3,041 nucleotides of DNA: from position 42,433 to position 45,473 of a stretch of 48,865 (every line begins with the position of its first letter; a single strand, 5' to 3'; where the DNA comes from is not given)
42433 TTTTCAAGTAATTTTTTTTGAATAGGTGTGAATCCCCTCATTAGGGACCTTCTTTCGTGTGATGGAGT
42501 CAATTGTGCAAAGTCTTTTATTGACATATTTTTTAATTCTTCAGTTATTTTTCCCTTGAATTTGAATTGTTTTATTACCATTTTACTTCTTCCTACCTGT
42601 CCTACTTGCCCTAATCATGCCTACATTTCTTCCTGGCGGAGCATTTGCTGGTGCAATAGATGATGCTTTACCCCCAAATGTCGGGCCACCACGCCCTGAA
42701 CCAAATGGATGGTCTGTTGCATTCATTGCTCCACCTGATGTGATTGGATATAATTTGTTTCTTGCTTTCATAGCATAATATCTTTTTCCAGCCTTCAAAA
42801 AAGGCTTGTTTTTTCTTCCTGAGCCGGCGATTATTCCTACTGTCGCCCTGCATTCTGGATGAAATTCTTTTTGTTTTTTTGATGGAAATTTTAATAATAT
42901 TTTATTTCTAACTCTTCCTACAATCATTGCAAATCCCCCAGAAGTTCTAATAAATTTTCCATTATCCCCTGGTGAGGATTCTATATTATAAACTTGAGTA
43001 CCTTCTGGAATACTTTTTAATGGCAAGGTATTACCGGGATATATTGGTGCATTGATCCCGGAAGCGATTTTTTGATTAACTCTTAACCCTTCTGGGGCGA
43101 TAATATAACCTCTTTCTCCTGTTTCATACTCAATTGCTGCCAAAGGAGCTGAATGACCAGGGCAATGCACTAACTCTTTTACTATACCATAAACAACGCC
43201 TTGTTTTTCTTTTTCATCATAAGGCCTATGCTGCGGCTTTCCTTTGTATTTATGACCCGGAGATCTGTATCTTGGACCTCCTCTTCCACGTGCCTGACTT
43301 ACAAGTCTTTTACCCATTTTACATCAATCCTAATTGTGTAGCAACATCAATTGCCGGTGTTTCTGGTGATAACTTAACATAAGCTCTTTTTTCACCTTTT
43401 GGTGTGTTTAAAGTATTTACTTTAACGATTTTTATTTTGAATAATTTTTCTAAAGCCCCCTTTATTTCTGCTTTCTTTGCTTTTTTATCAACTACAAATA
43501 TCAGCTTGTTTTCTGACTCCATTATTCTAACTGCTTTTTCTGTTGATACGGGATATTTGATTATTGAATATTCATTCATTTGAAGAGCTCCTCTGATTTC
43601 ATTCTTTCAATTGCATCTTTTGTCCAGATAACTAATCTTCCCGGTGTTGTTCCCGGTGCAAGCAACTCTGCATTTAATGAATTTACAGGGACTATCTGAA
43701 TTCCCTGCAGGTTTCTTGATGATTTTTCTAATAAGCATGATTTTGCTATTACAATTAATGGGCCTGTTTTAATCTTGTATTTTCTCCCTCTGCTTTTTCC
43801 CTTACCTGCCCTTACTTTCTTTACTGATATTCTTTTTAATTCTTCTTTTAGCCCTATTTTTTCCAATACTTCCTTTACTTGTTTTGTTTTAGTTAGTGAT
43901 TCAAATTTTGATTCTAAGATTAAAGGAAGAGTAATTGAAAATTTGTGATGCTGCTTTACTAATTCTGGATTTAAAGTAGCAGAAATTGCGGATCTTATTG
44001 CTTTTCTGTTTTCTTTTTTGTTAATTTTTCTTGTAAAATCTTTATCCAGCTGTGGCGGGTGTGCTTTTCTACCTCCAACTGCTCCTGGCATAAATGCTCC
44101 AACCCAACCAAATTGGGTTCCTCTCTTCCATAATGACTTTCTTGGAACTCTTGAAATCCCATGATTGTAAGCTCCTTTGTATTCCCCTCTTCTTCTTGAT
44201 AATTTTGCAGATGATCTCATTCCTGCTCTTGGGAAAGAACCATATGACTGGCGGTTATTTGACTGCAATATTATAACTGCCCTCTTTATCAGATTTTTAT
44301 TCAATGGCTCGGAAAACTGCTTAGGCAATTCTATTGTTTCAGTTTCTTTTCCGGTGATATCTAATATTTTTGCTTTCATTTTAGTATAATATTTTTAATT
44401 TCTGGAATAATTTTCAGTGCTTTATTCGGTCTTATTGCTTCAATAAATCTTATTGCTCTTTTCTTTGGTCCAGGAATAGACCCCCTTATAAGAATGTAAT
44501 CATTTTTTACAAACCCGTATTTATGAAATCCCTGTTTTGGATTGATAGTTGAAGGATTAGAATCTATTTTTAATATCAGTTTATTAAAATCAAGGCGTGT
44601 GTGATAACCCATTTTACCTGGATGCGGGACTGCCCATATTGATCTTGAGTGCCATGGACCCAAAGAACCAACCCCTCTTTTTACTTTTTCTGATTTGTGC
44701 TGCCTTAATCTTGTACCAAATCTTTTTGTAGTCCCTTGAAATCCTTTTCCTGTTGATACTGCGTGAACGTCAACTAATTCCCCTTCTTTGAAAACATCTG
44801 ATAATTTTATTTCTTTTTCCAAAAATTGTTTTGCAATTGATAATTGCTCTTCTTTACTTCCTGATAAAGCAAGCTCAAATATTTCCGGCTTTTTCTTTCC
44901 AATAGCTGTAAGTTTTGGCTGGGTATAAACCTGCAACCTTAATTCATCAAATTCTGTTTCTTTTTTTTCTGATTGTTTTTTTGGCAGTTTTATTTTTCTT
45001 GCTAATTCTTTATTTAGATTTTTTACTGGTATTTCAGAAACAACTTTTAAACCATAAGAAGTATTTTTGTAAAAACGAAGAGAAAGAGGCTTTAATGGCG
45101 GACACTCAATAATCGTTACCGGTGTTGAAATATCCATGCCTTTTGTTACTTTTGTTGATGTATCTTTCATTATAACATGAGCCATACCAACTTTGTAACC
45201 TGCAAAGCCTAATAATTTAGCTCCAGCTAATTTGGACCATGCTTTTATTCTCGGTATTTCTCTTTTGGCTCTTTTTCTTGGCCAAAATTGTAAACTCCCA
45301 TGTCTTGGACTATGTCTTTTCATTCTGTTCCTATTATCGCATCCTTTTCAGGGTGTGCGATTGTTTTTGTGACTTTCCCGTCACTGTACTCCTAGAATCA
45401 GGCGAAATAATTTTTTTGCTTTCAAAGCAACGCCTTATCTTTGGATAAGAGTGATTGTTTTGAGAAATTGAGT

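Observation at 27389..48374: Two paralogous DGR cassettes bracket the ribosomal-protein superoperon and share a non-canonical minimal layout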

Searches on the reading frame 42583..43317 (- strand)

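Call 10: search_protein_families(library=pfam, proteins=[window:42583-43317:-], max_evalue=0.001)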
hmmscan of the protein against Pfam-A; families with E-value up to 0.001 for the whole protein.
window:42583-43317:- (244 aa): 2 families
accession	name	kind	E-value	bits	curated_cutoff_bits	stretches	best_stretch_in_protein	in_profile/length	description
PF03947.24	Ribosomal_L2_C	-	9.1e-38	129.6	33.7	1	94-215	2-117/126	Ribosomal Proteins L2, C-terminal domain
PF00181.30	Ribosomal_L2_N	-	6.8e-07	29.7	23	1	27-86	18-77/77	Ribosomal Proteins L2, RNA binding N-terminal domain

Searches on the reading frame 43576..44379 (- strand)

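Call 10: search_protein_families(library=pfam, proteins=[window:43576-44379:-], max_evalue=0.001)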
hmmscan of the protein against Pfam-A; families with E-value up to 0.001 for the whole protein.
window:43576-44379:- (267 aa): 1 family
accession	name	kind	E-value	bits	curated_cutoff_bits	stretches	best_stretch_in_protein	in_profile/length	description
PF00573.27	Ribosomal_L4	-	2.2e-36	125.7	25.8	1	16-261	1-188/190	Ribosomal protein L4/L1 family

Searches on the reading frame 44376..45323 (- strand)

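Call 10: search_protein_families(library=pfam, proteins=[window:44376-45323:-], max_evalue=0.001)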
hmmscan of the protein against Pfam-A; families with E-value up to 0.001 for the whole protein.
window:44376-45323:- (315 aa): 1 family
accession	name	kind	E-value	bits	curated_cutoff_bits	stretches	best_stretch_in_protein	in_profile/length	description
PF00297.29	Ribosomal_L3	-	1.3e-66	225.6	22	2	125-310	157-358/369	Ribosomal protein L3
